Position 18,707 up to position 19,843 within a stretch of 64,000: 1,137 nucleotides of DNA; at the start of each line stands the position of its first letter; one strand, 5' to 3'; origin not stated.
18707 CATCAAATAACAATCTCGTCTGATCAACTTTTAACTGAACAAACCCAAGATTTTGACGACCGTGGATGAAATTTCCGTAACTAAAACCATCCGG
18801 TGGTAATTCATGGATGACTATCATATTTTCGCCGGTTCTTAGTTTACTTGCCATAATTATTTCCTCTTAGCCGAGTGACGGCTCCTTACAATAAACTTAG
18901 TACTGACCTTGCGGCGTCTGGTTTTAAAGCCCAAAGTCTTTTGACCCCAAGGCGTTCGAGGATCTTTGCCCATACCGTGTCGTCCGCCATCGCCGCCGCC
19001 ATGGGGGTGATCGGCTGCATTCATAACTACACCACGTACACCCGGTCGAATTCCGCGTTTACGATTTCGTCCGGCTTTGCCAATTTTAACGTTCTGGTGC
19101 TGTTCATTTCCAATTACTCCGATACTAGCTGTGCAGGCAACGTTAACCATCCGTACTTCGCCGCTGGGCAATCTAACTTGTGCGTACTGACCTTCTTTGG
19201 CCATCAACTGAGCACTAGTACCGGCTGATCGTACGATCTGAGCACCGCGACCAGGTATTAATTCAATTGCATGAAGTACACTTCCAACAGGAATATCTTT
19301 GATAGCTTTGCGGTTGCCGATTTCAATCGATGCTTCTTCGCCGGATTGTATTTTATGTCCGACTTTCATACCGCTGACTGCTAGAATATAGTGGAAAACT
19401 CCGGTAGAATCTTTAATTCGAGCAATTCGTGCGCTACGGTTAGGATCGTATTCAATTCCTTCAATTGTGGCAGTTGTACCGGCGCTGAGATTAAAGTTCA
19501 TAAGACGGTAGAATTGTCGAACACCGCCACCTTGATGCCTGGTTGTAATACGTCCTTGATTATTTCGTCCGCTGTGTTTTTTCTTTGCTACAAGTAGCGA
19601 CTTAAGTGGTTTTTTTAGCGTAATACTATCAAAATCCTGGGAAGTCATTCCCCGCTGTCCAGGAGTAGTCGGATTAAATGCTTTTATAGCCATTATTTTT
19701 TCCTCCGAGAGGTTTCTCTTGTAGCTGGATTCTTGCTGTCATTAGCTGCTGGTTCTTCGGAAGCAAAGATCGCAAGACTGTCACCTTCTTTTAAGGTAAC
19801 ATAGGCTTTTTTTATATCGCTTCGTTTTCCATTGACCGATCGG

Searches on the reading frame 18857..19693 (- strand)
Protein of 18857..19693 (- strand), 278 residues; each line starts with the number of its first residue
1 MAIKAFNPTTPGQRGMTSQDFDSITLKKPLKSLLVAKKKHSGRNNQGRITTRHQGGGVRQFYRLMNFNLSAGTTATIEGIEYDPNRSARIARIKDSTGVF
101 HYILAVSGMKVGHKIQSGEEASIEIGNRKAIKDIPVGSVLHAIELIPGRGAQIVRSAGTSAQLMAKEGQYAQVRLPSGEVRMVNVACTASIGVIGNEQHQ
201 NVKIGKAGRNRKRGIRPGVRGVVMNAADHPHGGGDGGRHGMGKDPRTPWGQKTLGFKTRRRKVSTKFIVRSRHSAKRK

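Call 12: find_related_loci(query=window:18857-19693:-, collection=genome_contigs, flank=3000)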
Query window:18857-19693:- (278 aa) in genome_contigs; peptide patterns used: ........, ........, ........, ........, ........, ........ (x = any residue, [..] = any of these).
477 stretches matched a pattern; 396 encode a relative of the query (tblastn E <= 1e-3); the best 80 are kept; 80 distinct loci.
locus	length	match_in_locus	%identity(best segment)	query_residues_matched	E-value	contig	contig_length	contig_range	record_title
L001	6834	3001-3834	83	1-278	1e-146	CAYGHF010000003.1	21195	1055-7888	MAG TPA_asm: uncultured Candidatus Saccharimonas sp. isolate ERP113451_co3_278 genome assembly, contig: NODE_1828_length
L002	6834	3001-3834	82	1-278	1e-142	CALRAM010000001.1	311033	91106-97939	MAG: uncultured Candidatus Saccharimonas sp. isolate RH-20apr16-349 genome assembly, contig: RH-20APR16-C12, whole genom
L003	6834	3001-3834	80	1-278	2e-140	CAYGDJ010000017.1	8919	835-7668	MAG TPA_asm: uncultured Candidatus Saccharibacteria bacterium isolate ERP113451_co3_423 genome assembly, contig: NODE_67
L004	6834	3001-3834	79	1-278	4e-138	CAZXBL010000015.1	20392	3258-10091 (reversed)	MAG TPA_asm: uncultured Candidatus Saccharibacteria bacterium isolate binchicken_co174_40 genome assembly, contig: NODE_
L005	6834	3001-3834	75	1-278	2e-136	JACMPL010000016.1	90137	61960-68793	MAG: Candidatus Saccharibacteria bacterium isolate LF-bin-340 FL-bin-340-contig-k141_910386, whole genome shotgun sequen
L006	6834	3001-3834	78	1-278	6e-136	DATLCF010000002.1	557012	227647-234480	MAG TPA_asm: Nevskiaceae bacterium isolate SMAG_U14317 k141_4041039, whole genome shotgun sequence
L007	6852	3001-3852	75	1-278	5e-136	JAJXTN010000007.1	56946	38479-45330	MAG: bacterium isolate BP4.bin56 NODE_489_length_56946_cov_3.346592, whole genome shotgun sequence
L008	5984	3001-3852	75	1-278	1e-135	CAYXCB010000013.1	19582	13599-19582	MAG TPA_asm: uncultured Candidatus Saccharibacteria bacterium isolate SRP136066_co1_114 genome assembly, contig: NODE_26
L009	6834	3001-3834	79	1-278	1e-135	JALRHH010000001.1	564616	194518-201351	MAG: Candidatus Saccharimonadia bacterium isolate MYJ.17 NODE_1_length_564616_cov_19.245983, whole genome shotgun sequen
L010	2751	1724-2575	73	1-278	2e-141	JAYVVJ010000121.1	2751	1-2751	MAG: Candidatus Saccharibacteria bacterium isolate GL79_DN_metabinner_11_sub GL79_DN_metabinner_11_sub_120, whole genome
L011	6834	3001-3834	79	1-278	6e-135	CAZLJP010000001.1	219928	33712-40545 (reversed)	MAG TPA_asm: uncultured Candidatus Saccharibacteria bacterium isolate SRP193066_co1_131 genome assembly, contig: NODE_81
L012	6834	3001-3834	77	1-278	4e-135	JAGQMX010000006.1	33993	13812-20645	MAG: Candidatus Saccharibacteria bacterium isolate HKST-UBA53 2011-04-20_1_(paired)_contig_39631, whole genome shotgun s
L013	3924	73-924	75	1-278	6e-136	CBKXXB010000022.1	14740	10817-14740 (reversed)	MAG TPA_asm: uncultured bacterium isolate SRR29175778_binner123_Refined_11 genome assembly, contig: ERZ27337285.327, who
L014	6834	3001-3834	75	1-278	1e-134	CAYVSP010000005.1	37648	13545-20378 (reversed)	MAG TPA_asm: uncultured Candidatus Saccharibacteria bacterium isolate SRP200132_co1_486 genome assembly, contig: NODE_18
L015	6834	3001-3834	78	1-278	9e-135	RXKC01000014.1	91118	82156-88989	MAG: Candidatus Saccharibacteria bacterium isolate AWTP1-31 sample_9_scaffold_20, whole genome shotgun sequence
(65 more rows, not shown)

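Call 23: find_related_loci(query=window:18857-19693:-, collection=metagenome_contigs, flank=2500)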
Query window:18857-19693:- (278 aa) in metagenome_contigs; peptide patterns used: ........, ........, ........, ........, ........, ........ (x = any residue, [..] = any of these).
553 stretches matched a pattern; 438 encode a relative of the query (tblastn E <= 1e-3); the best 80 are kept; 80 distinct loci.
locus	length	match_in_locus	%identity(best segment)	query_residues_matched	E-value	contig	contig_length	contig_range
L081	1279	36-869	76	1-278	7e-157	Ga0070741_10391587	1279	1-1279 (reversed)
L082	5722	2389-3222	82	1-278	4e-143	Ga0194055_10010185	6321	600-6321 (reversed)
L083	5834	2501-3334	78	1-278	4e-142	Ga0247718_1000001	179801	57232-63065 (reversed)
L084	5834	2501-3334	76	1-278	5e-140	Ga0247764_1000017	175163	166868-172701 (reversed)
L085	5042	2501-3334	76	1-278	3e-140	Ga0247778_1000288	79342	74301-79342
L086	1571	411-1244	76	1-278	2e-150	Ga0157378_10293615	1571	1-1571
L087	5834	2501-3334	79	1-278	6e-139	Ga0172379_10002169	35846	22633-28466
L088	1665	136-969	78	1-278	1e-148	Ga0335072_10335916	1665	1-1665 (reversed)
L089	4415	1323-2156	78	1-278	9e-140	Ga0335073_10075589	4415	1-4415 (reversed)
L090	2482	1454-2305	75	1-278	7e-145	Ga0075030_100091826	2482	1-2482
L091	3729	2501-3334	78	1-278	8e-138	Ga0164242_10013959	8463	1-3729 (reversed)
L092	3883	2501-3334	77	1-278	4e-137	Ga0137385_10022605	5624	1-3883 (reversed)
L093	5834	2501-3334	77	1-278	2e-135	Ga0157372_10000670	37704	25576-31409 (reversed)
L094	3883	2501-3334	77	1-278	4e-137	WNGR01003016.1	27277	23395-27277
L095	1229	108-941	77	1-278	2e-148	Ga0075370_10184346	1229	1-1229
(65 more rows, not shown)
